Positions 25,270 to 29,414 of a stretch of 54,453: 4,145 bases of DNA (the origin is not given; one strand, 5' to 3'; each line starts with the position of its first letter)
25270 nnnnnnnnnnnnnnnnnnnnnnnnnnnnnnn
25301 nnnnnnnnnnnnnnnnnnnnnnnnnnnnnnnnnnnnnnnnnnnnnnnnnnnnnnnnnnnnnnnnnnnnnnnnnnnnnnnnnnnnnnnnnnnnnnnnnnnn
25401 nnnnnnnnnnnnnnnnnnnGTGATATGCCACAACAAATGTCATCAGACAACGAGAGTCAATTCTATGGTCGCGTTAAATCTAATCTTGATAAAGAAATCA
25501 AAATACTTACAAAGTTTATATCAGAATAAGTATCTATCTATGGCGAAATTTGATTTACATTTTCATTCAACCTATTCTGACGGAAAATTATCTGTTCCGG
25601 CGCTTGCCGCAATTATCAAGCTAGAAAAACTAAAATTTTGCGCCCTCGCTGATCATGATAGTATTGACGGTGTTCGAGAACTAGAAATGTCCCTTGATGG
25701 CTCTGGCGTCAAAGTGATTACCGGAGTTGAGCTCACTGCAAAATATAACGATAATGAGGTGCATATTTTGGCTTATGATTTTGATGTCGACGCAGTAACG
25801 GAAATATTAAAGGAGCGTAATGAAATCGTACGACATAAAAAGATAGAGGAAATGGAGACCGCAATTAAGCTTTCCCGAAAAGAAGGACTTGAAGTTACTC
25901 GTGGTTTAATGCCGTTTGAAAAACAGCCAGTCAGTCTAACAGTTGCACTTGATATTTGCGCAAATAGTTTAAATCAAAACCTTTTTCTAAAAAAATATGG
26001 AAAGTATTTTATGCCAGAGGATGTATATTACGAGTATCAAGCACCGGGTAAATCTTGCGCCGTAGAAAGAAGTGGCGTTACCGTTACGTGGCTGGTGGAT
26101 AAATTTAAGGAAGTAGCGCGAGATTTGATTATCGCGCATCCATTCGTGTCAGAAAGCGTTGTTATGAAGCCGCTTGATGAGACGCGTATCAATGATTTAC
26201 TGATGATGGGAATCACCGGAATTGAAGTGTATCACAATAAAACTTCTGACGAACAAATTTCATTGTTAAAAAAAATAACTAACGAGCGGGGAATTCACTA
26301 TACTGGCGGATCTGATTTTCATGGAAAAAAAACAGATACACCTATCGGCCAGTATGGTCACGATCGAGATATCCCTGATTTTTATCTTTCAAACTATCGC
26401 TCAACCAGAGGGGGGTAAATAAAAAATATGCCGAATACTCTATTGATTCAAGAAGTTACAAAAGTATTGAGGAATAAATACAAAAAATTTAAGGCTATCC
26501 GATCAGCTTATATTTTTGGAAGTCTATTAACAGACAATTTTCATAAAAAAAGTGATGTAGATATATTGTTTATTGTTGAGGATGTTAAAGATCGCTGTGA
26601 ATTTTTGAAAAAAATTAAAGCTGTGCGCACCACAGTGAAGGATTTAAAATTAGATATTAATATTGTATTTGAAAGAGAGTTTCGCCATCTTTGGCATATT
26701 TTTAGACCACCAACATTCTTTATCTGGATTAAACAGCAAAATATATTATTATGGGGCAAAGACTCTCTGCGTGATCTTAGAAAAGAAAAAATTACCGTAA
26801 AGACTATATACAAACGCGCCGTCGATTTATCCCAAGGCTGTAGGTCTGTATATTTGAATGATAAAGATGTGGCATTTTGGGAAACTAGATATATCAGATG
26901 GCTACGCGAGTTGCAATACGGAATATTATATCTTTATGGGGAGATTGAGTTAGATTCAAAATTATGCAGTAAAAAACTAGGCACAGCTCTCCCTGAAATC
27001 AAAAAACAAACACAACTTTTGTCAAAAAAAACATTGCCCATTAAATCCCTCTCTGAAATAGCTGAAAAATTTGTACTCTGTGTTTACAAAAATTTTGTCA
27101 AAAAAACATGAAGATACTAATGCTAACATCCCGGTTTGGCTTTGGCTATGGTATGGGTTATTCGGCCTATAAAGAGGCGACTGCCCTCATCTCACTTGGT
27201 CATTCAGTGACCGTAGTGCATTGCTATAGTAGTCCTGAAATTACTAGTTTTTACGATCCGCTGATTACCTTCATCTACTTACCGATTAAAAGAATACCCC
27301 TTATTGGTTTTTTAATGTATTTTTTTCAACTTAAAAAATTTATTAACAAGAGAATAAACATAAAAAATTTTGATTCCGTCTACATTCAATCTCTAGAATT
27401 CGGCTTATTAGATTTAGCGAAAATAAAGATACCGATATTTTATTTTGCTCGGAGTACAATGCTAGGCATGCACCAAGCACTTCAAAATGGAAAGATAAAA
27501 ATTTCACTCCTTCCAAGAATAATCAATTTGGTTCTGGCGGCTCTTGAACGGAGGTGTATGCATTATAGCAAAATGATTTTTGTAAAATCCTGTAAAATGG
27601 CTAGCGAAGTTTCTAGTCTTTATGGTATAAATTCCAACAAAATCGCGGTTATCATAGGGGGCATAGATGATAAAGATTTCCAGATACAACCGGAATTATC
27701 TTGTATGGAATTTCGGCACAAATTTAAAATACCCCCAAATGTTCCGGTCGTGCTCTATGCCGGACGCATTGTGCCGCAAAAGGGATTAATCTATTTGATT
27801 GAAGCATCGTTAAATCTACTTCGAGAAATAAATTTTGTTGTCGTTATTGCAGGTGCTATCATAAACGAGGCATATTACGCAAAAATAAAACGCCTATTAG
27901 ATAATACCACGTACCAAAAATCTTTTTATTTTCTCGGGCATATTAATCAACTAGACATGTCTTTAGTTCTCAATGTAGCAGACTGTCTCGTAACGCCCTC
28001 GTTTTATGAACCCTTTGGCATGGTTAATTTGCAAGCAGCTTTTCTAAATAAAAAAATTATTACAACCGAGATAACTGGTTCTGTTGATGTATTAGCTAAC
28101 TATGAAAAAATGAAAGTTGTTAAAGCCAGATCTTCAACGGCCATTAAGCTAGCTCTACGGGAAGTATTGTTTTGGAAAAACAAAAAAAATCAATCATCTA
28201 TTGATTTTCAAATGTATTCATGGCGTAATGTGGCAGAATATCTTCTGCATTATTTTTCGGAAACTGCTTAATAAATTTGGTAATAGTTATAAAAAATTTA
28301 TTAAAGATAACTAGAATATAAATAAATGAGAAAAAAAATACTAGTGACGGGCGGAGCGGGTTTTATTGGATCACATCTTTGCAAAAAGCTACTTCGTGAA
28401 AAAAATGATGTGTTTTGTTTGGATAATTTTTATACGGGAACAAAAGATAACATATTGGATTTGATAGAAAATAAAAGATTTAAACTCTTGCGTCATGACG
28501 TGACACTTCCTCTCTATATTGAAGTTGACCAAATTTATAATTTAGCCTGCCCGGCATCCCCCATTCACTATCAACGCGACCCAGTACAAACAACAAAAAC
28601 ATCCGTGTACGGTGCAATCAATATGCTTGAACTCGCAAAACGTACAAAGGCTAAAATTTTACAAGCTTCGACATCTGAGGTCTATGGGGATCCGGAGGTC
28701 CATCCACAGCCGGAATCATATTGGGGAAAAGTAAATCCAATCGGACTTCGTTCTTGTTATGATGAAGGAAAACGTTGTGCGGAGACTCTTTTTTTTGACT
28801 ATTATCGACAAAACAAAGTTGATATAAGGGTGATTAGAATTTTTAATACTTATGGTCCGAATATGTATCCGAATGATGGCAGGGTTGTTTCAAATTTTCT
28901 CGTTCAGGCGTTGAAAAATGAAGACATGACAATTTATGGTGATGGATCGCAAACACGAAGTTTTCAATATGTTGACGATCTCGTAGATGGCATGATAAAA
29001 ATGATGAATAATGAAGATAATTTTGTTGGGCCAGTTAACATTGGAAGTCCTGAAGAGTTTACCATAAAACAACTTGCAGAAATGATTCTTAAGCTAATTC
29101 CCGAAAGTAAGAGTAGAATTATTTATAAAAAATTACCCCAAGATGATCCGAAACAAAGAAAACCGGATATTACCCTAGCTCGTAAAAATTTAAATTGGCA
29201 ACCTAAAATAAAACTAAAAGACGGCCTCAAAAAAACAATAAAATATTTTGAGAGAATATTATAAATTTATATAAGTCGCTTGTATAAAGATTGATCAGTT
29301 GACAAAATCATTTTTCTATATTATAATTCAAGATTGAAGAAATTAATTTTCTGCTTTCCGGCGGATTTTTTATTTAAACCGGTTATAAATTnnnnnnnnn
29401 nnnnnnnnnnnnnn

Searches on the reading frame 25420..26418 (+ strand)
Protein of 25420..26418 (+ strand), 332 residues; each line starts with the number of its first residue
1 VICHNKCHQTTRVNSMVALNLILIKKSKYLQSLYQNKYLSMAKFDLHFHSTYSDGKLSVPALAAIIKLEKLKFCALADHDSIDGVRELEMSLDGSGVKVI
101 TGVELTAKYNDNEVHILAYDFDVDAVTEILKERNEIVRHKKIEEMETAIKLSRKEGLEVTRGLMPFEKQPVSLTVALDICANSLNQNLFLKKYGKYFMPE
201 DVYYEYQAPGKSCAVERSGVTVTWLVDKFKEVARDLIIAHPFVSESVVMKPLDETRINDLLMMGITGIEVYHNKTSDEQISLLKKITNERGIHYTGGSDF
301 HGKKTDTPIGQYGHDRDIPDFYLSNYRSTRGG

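Call 54: search_protein_families(library=pfam, proteins=[window:25420-26418:+], max_evalue=0.001)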
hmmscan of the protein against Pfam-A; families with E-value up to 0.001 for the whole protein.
window:25420-26418:+ (332 aa): 1 family
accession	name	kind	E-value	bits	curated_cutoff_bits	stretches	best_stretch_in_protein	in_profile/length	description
PF02811.25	PHP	-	2e-09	38.5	26.4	1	45-118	1-77/164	PHP domain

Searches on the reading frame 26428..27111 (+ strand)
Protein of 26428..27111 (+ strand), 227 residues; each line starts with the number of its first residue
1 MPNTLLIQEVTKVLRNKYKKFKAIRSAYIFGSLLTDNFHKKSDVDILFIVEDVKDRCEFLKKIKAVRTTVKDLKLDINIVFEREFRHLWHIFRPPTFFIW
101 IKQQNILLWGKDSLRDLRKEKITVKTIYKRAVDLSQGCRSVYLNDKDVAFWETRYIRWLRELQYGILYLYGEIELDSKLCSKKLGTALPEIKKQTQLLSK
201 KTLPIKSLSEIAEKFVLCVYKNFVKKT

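Call 54: search_protein_families(library=pfam, proteins=[window:26428-27111:+], max_evalue=0.001)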
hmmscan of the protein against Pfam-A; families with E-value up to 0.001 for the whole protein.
window:26428-27111:+ (227 aa): 4 families
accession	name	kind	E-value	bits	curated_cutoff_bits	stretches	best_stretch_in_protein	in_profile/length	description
PF18765.7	Polbeta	-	1.1e-09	38.7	26.9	1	15-79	4-68/93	Polymerase beta, Nucleotidyltransferase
PF01909.29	NTP_transf_2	-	9.7e-08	32.7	21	1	14-86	8-78/93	Nucleotidyltransferase domain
PF22600.2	MTPAP-like_central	-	0.00017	22.1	27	1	5-71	24-88/139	Poly(A) RNA polymerase, mitochondrial-like, central palm domain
PF10620.15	MdcG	-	0.00091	19.6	26.5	0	38-82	48-90/121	Phosphoribosyl-dephospho-CoA transferase MdcG C-terminal domain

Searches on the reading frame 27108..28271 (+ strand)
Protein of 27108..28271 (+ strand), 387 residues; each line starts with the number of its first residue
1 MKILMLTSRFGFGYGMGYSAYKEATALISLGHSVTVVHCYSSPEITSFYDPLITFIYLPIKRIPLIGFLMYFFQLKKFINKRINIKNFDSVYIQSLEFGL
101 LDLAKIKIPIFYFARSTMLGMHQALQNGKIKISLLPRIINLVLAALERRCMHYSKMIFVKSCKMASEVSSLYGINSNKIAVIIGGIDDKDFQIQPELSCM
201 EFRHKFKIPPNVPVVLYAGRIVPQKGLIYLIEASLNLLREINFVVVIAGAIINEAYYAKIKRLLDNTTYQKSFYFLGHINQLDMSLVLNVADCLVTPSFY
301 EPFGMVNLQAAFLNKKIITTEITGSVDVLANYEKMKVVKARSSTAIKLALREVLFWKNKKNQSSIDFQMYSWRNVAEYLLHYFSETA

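Call 54: search_protein_families(library=pfam, proteins=[window:27108-28271:+], max_evalue=0.001)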
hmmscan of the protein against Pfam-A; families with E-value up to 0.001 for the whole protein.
window:27108-28271:+ (387 aa): 3 families
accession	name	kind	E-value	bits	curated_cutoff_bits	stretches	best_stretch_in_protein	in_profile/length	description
PF00534.26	Glycos_transf_1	-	1.7e-24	86.7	26.4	1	202-354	5-156/172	Glycosyl transferases group 1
PF13692.12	Glyco_trans_1_4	-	4.7e-16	59.8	27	1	213-353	2-139/142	Glycosyl transferases group 1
PF13439.12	Glyco_transf_4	-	1.1e-10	42.3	28.5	1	15-188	3-168/170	Glycosyltransferase Family 4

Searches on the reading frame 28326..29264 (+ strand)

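Call 55: search_protein_families(library=pfam, proteins=[window:28326-29264:+], max_evalue=0.001)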
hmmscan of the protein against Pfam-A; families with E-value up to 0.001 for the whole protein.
window:28326-29264:+ (312 aa): 6 families
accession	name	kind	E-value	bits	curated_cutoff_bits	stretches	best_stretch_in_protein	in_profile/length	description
PF16363.11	GDP_Man_Dehyd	-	1.3e-50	173.2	27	1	6-304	1-332/332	GDP-mannose 4,6 dehydratase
PF01370.27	Epimerase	-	2.1e-46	158.7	20.9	1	5-240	1-240/240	NAD dependent epimerase/dehydratase family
PF07993.18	NAD_binding_4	-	1.1e-10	41.5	20.1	2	65-187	87-216/258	Male sterility protein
PF01073.25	3Beta_HSD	-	6.3e-10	39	22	1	6-223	1-225/280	3-beta hydroxysteroid dehydrogenase/isomerase family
PF04321.23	RmlD_sub_bind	-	5.4e-07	29.4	27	1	4-265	2-238/287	RmlD substrate binding domain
PF02719.21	Polysacc_synt_2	-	6.4e-07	29.3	20.2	0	5-32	1-28/293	Polysaccharide biosynthesis protein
